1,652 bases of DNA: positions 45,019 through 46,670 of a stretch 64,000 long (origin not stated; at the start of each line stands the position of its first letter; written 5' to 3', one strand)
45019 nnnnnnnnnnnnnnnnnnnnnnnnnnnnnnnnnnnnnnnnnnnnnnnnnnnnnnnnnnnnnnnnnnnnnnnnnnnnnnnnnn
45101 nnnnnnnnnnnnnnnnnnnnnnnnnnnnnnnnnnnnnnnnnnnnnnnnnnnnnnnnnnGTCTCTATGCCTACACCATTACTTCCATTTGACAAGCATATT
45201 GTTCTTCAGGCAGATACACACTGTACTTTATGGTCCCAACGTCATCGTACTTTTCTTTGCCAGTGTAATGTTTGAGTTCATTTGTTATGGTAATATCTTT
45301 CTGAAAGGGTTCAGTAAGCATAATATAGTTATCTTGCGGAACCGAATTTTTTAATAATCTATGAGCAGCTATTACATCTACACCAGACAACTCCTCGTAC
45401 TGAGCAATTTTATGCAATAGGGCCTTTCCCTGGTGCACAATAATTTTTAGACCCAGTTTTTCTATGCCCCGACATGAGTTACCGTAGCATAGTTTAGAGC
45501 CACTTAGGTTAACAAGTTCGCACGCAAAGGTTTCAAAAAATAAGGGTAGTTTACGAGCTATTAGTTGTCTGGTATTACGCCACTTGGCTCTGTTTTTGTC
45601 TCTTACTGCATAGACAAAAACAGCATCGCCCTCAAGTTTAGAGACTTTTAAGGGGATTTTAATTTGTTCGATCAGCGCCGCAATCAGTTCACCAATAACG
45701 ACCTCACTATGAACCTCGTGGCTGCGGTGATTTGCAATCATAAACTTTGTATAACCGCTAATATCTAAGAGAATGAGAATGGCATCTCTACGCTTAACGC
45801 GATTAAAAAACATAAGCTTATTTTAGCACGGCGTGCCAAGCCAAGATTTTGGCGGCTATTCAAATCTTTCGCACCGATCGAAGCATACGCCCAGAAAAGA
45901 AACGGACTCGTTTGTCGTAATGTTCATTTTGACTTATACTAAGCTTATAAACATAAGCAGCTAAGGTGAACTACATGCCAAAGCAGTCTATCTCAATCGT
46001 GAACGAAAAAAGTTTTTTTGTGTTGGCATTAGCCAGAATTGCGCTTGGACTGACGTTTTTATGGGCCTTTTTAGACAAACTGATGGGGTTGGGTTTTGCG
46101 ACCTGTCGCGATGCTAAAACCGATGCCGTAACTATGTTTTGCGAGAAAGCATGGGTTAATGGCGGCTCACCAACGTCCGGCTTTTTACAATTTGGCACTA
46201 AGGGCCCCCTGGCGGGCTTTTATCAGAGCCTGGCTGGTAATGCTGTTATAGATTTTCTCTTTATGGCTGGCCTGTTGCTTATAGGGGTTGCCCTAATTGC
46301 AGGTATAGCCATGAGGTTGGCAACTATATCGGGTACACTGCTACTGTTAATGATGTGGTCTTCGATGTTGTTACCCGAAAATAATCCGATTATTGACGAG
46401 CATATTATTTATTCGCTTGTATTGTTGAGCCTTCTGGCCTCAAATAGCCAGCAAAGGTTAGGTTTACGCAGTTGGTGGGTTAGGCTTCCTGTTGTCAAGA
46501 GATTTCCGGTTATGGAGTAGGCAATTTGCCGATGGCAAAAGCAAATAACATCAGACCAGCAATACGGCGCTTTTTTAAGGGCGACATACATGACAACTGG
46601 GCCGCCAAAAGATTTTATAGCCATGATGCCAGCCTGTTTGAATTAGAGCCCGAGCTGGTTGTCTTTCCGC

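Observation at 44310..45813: Stand-alone class III nucleotidyl cyclase paired with an MBL-fold hydrolase: a candidate cyclic-nucleotide signalling or defence module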

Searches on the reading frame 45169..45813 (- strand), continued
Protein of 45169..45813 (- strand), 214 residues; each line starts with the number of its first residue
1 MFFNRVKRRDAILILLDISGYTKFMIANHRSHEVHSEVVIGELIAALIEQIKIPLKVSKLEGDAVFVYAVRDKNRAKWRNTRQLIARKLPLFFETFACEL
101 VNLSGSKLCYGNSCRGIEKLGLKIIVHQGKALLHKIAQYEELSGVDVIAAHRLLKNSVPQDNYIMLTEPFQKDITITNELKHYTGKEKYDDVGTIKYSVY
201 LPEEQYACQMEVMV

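Call 45: fold_search(model_id=the predicted structure, library=pdb)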
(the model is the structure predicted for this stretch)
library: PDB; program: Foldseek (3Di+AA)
matches with E <= 10: 908; with E <= 0.001: 161
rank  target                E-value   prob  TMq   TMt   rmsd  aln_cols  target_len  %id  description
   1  1wc1_C                2.2e-09  1.00  0.68  0.75   3.9       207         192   16  Soluble adenylyl cyclase CyaC from S. platensis in complex with Rp- ATPalphaS (released 2004-12-20)
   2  4yut_A                2.6e-09  1.00  0.66  0.43   4.0       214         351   17  Crystal structure of photoactivated adenylyl cyclase of a cyanobacteriaOscillatoria acuminata in orthorhombic form (released 2016-06-01)
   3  5o5l_A                3.7e-09  1.00  0.61  0.59   4.4       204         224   17  X-ray structure of a bacterial adenylyl cyclase soluble domain, solved at cryogenic temperature (released 2017-11-01)
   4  1wc0_A                3.9e-09  1.00  0.62  0.66   4.8       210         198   18  Soluble adenylyl cyclase CyaC from S. platensis in complex with alpha, beta-methylene-ATP (released 2004-12-20)
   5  4yus                  4.4e-09  1.00  0.67  0.44   4.4       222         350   16  Crystal structure of photoactivated adenylyl cyclase of a cyanobacteriaOscillatoria acuminata in hexagonal form (released 2016-06-01)
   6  1wc4_A                4.7e-09  1.00  0.61  0.65   4.6       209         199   20  Soluble adenylyl cyclase CyaC from S. platensis in complex with alpha, beta-methylene-ATP and Europium (released 2004-12-20)
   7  1wc1_A                6.3e-09  1.00  0.68  0.73   3.7       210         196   16  Soluble adenylyl cyclase CyaC from S. platensis in complex with Rp- ATPalphaS (released 2004-12-20)
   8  1wc1_B                6.7e-09  1.00  0.68  0.73   3.8       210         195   16  Soluble adenylyl cyclase CyaC from S. platensis in complex with Rp- ATPalphaS (released 2004-12-20)
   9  9f1w                  7.1e-09  1.00  0.63  0.42   4.9       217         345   16  SFX room temperature structure of Oscillatoria acuminata adenylyate cyclase. (released 2025-02-26)
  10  1wc4_B                8.0e-09  1.00  0.64  0.69   4.1       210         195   17  Soluble adenylyl cyclase CyaC from S. platensis in complex with alpha, beta-methylene-ATP and Europium (released 2004-12-20)
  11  5oyh_O                8.5e-09  1.00  0.53  0.61   5.7       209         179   14  crystal structure of the catalytic core of a rhodopsin-guanylyl cyclase with converted specificity in complex with ATP (released 2018-06-06)
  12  6r4p_A                9.0e-09  1.00  0.65  0.32   4.3       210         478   16  Structure of a soluble domain of adenylyl cyclase bound to an activated stimulatory G protein (released 2019-05-08)
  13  5oyh_N                9.0e-09  1.00  0.53  0.60   5.4       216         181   15  crystal structure of the catalytic core of a rhodopsin-guanylyl cyclase with converted specificity in complex with ATP (released 2018-06-06)
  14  4ni2_B                9.6e-09  1.00  0.64  0.69   4.4       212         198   14  Crystal structure of the heterodimeric catalytic domain of wild-type human soluble guanylate cyclase (released 2014-04-16)
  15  5o5k_A                9.6e-09  1.00  0.57  0.57   5.2       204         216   17  X-ray structure of a bacterial adenylyl cyclase soluble domain (released 2017-11-01)
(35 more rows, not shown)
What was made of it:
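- The Foldseek top 50 are all canonical adenylyl/guanylyl cyclases (call 45).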

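Call 50: find_encoding_contigs(protein=P0002, flank=5000, max_places=3)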
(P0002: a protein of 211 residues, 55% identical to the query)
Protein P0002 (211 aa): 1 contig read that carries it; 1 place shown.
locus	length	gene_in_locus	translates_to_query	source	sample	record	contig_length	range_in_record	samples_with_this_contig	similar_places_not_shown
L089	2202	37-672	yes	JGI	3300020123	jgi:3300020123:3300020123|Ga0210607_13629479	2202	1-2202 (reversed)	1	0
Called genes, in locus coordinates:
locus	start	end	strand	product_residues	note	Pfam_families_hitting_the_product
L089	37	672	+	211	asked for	PF10851:DUF2652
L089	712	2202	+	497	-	?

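Call 51: find_encoding_contigs(protein=P0006, flank=5000, max_places=3)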
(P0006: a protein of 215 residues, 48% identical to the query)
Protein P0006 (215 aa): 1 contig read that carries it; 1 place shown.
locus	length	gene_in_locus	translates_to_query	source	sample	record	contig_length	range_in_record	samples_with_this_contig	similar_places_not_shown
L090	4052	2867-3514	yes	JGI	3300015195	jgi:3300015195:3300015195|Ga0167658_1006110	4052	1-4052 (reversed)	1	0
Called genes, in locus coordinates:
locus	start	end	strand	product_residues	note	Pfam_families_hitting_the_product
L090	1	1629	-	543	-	?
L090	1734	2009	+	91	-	-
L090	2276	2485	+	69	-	-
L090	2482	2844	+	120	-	-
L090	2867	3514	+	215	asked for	PF10851:DUF2652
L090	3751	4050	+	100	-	?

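Call 52: search_protein_families(library=pfam, proteins=[L089:712-2202:+, L090:1-1629:-, L090:2482-2844:+, L090:3751-4050:+, L090:1734-2009:+, L032:459-986:-, L032:1956-2396:+], max_evalue=0.001)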
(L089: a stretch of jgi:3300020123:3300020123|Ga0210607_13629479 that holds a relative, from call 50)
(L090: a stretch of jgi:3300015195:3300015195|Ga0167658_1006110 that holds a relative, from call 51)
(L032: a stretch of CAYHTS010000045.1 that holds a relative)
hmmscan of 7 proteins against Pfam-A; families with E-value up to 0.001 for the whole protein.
L089:712-2202:+ (497 aa): 1 family
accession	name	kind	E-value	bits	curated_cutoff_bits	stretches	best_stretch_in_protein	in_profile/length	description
PF03176.21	MMPL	-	5.9e-58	196.8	20.5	1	58-372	5-330/333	MMPL family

L090:1-1629:- (543 aa): 4 families
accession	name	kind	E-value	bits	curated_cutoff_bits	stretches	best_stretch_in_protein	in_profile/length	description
PF01624.25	MutS_I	-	4.6e-43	146.5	20.6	1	8-117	1-112/113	MutS domain I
PF05192.23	MutS_III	-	1.1e-30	107.8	34.1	1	275-537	1-165/194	MutS domain III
PF05190.23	MutS_IV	-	4.6e-25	88.1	22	1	435-525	1-91/92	MutS family domain IV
PF05188.22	MutS_II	-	8.2e-22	78.5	25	1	126-258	1-132/133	MutS domain II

L090:2482-2844:+ (120 aa): 1 family
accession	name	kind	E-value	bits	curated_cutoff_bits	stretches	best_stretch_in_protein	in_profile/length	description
PF14325.12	DUF4383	-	1.1e-05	26.1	27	1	9-111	6-121/125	Domain of unknown function (DUF4383)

L090:3751-4050:+ (100 aa): 0 families

L090:1734-2009:+ (91 aa): 0 families

L032:459-986:- (175 aa): 0 families

L032:1956-2396:+ (146 aa): 0 families
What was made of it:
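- (4) The closest homologue (55% identity) is followed by an MMPL transporter, and the next examined (48%) has MutS, DUF4383 and unknown neighbours (calls 50-52).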

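Call 54: search_solved_structures(query=A2, max_evalue=10, show_alignments=4)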
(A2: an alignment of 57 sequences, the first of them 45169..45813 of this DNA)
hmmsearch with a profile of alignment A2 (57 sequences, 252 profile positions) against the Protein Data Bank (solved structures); distinct sequences matched with E-value up to 10: 0.
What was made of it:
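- On Class III nucleotidyl cyclase (Guanylate_cyc, PF00211): A family profile finds no PDB cyclase by sequence (call 54).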

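Call 56: search_protein_families(library=pfam, proteins=[window:45169-45813:-, P0004, P0064, P0029], max_evalue=10)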
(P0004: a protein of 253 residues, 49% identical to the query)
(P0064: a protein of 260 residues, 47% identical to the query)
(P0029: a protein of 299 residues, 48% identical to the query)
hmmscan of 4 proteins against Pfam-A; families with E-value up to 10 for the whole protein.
window:45169-45813:- (214 aa): 1 family
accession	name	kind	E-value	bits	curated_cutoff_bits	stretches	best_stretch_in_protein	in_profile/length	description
PF10851.13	DUF2652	-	3.2e-25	88.9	22.1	1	40-163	1-118/118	Protein of unknown function (DUF2652)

P0004 (253 aa): 1 family
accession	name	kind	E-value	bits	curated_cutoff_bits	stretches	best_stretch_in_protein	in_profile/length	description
PF10851.13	DUF2652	-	2.7e-30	105.2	22.1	1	36-159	1-118/118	Protein of unknown function (DUF2652)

P0064 (260 aa): 2 families
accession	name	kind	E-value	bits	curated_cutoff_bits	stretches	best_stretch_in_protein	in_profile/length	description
PF10851.13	DUF2652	-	7.5e-30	103.8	22.1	1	37-159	1-118/118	Protein of unknown function (DUF2652)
PF13963.11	Transpos_assoc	-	0.062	13.9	27.7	1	87-117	20-49/74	Transposase-associated domain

P0029 (299 aa): 1 family
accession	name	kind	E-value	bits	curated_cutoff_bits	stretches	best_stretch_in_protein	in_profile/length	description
PF10851.13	DUF2652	-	4.1e-29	101.4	22.1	1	36-159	1-118/118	Protein of unknown function (DUF2652)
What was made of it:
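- Pfam Guanylate_cyc is not detected even at E<=10, and a family profile finds no PDB sequence (calls 54, 56).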

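Call 57: list_cluster_members(proteins=[P0001, P0121, P0122, P0124, P0134, P0127])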
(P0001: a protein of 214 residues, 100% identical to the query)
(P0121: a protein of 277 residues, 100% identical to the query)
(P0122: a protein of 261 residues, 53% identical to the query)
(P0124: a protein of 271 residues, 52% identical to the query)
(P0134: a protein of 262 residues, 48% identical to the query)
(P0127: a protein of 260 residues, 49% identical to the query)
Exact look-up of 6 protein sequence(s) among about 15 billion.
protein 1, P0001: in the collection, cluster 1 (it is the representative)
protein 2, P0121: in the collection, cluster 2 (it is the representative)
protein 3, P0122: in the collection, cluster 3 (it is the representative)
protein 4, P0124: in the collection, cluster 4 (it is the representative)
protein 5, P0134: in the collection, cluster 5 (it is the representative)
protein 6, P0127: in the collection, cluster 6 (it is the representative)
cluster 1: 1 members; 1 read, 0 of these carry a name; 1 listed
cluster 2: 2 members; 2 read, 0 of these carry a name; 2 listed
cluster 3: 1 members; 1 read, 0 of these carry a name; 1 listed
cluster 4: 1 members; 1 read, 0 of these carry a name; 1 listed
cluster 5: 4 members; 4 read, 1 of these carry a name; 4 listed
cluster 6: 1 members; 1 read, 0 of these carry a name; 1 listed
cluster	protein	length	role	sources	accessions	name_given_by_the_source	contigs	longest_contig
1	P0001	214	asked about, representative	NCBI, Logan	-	-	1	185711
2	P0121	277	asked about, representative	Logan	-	-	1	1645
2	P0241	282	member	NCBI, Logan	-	-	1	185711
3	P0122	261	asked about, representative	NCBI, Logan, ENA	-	-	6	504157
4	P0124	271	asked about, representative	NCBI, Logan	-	-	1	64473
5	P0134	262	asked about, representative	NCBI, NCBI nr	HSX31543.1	MAG TPA: MBL fold metallo-hydrolase [Candidatus Saccharimonadales bacterium] | MBL fold metallo-hydrolase [Candidatus Saccharimonadales bacterium]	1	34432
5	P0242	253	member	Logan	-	-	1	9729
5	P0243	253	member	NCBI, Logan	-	-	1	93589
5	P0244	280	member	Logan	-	-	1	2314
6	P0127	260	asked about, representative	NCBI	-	-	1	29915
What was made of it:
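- Tried and rejected: list_cluster_members gave no organism name for the window's own proteins (call 57).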

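Call 64: search_protein_families(library=ncbifam, proteins=[L059:4369-5307:+, L054:4471-5952:+], max_evalue=0.00001)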
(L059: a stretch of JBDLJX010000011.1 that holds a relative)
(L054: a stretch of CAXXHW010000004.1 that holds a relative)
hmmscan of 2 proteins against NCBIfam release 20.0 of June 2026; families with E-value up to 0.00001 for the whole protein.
L059:4369-5307:+ (313 aa): 7 families
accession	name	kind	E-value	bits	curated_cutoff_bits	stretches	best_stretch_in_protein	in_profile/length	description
TIGR02651.1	RNase_Z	equivalog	6.1e-20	71.5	292.95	2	24-183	2-150/302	ribonuclease Z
NF000801.0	PRK00055.1-3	equivalog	2e-19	69.8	252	2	23-184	3-156/307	ribonuclease Z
NF002558.0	PRK02126.1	subfamily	9.2e-13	47.9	315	1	181-283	239-335/345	ribonuclease Z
NF041851.1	cyc_nuc_deg_phdiest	equivalog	8.8e-11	41.7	400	1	24-269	3-230/253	cyclic nucleotide-degrading phosphodiesterase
NF041257.1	GntH_guanitoxin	equivalog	1.2e-08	34.3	333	0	37-103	21-90/374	guanitoxin biosynthesis MBL fold metallo-hydrolase GntH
NF000800.0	PRK00055.1-1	equivalog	7e-08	31.8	398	0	206-280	217-291/305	ribonuclease Z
TIGR03307.1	PhnP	equivalog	2.3e-07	30.4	272.25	1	27-198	17-168/249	phosphonate metabolism protein PhnP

L054:4471-5952:+ (493 aa): 4 families
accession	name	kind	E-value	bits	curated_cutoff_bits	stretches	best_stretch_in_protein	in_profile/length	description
TIGR04492.1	VioB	equivalog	2e-14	52.4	1250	1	39-338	597-884/1003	iminophenyl-pyruvate dimer synthase VioB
NF000801.0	PRK00055.1-3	equivalog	1.5e-06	27.5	252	0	384-491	202-301/307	ribonuclease Z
NF041851.1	cyc_nuc_deg_phdiest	equivalog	3.3e-06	26.7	400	1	352-469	121-232/253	cyclic nucleotide-degrading phosphodiesterase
TIGR02651.1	RNase_Z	equivalog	4e-06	26.1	292.95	0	384-476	199-285/302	ribonuclease Z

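Call 75: search_protein_representatives(alignment_id=A2)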
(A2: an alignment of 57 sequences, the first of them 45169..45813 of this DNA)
Query: 57 sequences, 252 profile positions. Proteins with E-value up to 0.001 (for the whole library): 3186; up to 1e-10: 2032; up to 1e-30: 847. The best 150 are listed.
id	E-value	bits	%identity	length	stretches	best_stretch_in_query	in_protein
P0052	1.1e-103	362.4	-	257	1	2-249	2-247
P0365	5.4e-94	330.7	-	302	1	4-225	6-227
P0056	1.4e-92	326.1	-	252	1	2-250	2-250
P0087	4.7e-92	324.3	-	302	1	2-249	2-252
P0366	3.0e-91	321.7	-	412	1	5-210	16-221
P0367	8.2e-89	313.7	-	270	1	7-204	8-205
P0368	2.7e-88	312.0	-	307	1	2-209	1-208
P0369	2.8e-88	312.0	-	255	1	3-250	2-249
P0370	1.6e-87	309.5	-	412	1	3-236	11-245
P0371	3.7e-87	308.3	-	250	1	4-249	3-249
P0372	2.2e-86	305.7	-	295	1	3-205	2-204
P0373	8.4e-86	303.8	-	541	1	4-245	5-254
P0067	2.7e-85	302.2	-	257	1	4-250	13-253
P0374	4.3e-85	301.5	-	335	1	5-249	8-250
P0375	6.5e-85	300.9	-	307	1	2-194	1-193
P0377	8.1e-84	297.3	-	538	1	4-243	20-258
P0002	8.6e-84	297.2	-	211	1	5-204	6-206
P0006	3.6e-82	291.9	-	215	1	3-213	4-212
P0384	1.1e-81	290.4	-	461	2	9-169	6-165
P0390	3.9e-80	285.3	-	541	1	7-216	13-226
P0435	9.3e-71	254.5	-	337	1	9-208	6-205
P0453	1.5e-66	240.8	-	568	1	19-234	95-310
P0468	1.6e-61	224.3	-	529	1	7-231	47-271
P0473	2.5e-60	220.4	-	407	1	6-200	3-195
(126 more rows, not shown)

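Call 76: search_protein_families(library=pfam, proteins=[P0366, P0370, P0373, P0377, P0390, P0453, P0468, P0384, P0435, P0473], max_evalue=0.001)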
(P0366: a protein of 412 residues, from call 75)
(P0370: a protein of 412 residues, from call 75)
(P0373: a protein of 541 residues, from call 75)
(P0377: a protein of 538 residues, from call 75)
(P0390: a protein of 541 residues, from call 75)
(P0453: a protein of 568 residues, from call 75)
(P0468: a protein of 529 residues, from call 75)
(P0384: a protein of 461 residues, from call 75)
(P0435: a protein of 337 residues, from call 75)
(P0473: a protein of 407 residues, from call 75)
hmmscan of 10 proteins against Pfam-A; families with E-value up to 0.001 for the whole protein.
P0366 (412 aa): 1 family
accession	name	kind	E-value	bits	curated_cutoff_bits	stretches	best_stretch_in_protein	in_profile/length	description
PF10851.13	DUF2652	-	3.2e-31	108.2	22.1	1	48-171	1-118/118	Protein of unknown function (DUF2652)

P0370 (412 aa): 1 family
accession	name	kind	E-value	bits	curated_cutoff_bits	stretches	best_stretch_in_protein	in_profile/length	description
PF10851.13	DUF2652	-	2.3e-28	99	22.1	1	46-169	1-118/118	Protein of unknown function (DUF2652)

P0373 (541 aa): 1 family
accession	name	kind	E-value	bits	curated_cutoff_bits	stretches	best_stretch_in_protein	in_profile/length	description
PF10851.13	DUF2652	-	8.4e-29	100.4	22.1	1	38-161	1-118/118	Protein of unknown function (DUF2652)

P0377 (538 aa): 1 family
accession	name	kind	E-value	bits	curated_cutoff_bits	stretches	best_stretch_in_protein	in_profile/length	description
PF10851.13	DUF2652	-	2.5e-28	98.8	22.1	1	54-175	2-118/118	Protein of unknown function (DUF2652)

P0390 (541 aa): 1 family
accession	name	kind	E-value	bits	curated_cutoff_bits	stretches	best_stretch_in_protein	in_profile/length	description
PF10851.13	DUF2652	-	4.4e-25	88.4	22.1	1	43-170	1-118/118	Protein of unknown function (DUF2652)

P0453 (568 aa): 7 families
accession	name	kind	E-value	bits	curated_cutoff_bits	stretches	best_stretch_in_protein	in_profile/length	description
PF10851.13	DUF2652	-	1.7e-26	93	22.1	1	115-236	3-118/118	Protein of unknown function (DUF2652)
PF13847.12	Methyltransf_31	-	3.4e-13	50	27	1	360-428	2-72/145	Methyltransferase domain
PF13649.12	Methyltransf_25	-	2.1e-09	38.4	27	1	365-428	1-62/97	Methyltransferase domain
PF01135.25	PCMT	-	1.2e-07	32.1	20.3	1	358-419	70-131/210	Protein-L-isoaspartate(D-aspartate) O-methyltransferase (PCMT)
PF08241.18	Methyltransf_11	-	4.8e-06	27.6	21.2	1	366-428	1-58/95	Methyltransferase domain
PF15632.11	ATPgrasp_Ter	-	1.2e-05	25.6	29.1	1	14-82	42-111/131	ATP-grasp in the biosynthetic pathway with Ter operon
PF01209.24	Ubie_methyltran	-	1.4e-05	25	20.1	1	360-429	46-115/233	ubiE/COQ5 methyltransferase family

P0468 (529 aa): 8 families
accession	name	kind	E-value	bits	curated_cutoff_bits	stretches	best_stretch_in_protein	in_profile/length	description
PF10851.13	DUF2652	-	9.4e-28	97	22.1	1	77-199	1-118/118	Protein of unknown function (DUF2652)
PF13847.12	Methyltransf_31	-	4.4e-23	82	27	1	326-426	4-106/145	Methyltransferase domain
PF13649.12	Methyltransf_25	-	3.3e-18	66.6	27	1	329-425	1-97/97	Methyltransferase domain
PF08241.18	Methyltransf_11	-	5.9e-17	62.5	21.2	1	330-426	1-92/95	Methyltransferase domain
PF08242.18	Methyltransf_12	-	8.3e-11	42.9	30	1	330-426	1-97/98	Methyltransferase domain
PF01209.24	Ubie_methyltran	-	2e-10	40.8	20.1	1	325-425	47-147/233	ubiE/COQ5 methyltransferase family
PF01135.25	PCMT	-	1.6e-08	35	20.3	1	323-383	71-131/210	Protein-L-isoaspartate(D-aspartate) O-methyltransferase (PCMT)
PF13489.12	Methyltransf_23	-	4e-06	27.1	27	1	324-433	21-120/164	Methyltransferase domain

P0384 (461 aa): 1 family
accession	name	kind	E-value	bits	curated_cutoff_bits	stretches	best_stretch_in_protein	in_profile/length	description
PF10851.13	DUF2652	-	1e-52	177.5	22.1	2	34-156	1-118/118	Protein of unknown function (DUF2652)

P0435 (337 aa): 1 family
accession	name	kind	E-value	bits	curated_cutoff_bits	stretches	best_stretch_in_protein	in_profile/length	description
PF10851.13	DUF2652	-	1.9e-28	99.3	22.1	1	34-157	1-118/118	Protein of unknown function (DUF2652)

P0473 (407 aa): 12 families
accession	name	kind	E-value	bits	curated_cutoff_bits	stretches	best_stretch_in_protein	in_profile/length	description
PF13847.12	Methyltransf_31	-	2e-29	102.6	27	1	282-389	4-113/145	Methyltransferase domain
PF10851.13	DUF2652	-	5.3e-27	94.6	22.1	1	34-155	1-118/118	Protein of unknown function (DUF2652)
PF13649.12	Methyltransf_25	-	4.8e-22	78.9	27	1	285-381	1-97/97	Methyltransferase domain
PF08241.18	Methyltransf_11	-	5.5e-21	75.4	21.2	1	286-383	1-93/95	Methyltransferase domain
PF01209.24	Ubie_methyltran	-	1.3e-19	70.9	20.1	1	281-385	47-151/233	ubiE/COQ5 methyltransferase family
PF08242.18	Methyltransf_12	-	1.3e-13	51.9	30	1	286-383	1-98/98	Methyltransferase domain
PF13489.12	Methyltransf_23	-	2.9e-10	40.6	27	1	277-385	18-116/164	Methyltransferase domain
PF01135.25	PCMT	-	4.6e-09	36.8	20.3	1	279-383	71-169/210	Protein-L-isoaspartate(D-aspartate) O-methyltransferase (PCMT)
PF06325.19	PrmA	-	1.6e-07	31.6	22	1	281-389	161-262/296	Ribosomal protein L11 methyltransferase (PrmA)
PF05175.20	MTS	-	1.9e-07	31.3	23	1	282-385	32-138/170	Methyltransferase small domain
PF02390.23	Methyltransf_4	-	4.2e-05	23.5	24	0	284-341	4-60/173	Putative methyltransferase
PF02353.26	CMAS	-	0.00059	19.7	27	1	279-389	60-168/273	Mycolic acid cyclopropane synthetase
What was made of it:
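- Tandem DUF2652-DUF2652 proteins exist (call 76), which fits a dimeric cyclase-type active site.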

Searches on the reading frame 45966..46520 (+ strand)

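Call 3: search_protein_families(library=pfam, proteins=[window:45966-46520:+], max_evalue=0.01)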
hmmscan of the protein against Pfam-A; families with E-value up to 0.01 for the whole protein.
window:45966-46520:+ (184 aa): 0 families

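Call 4: search_protein_families(library=ncbifam, proteins=[window:45966-46520:+], max_evalue=0.01)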
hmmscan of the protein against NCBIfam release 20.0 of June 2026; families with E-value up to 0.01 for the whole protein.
window:45966-46520:+ (184 aa): 1 family
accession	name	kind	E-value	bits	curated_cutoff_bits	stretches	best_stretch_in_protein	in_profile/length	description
NF041247.1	UsfY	equivalog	0.0049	17.6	100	0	87-120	10-43/95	protein UsfY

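Call 78: search_protein_families(library=pfam, proteins=[window:45966-46520:+], max_evalue=0.1)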
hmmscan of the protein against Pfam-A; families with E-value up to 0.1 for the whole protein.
window:45966-46520:+ (184 aa): 0 families
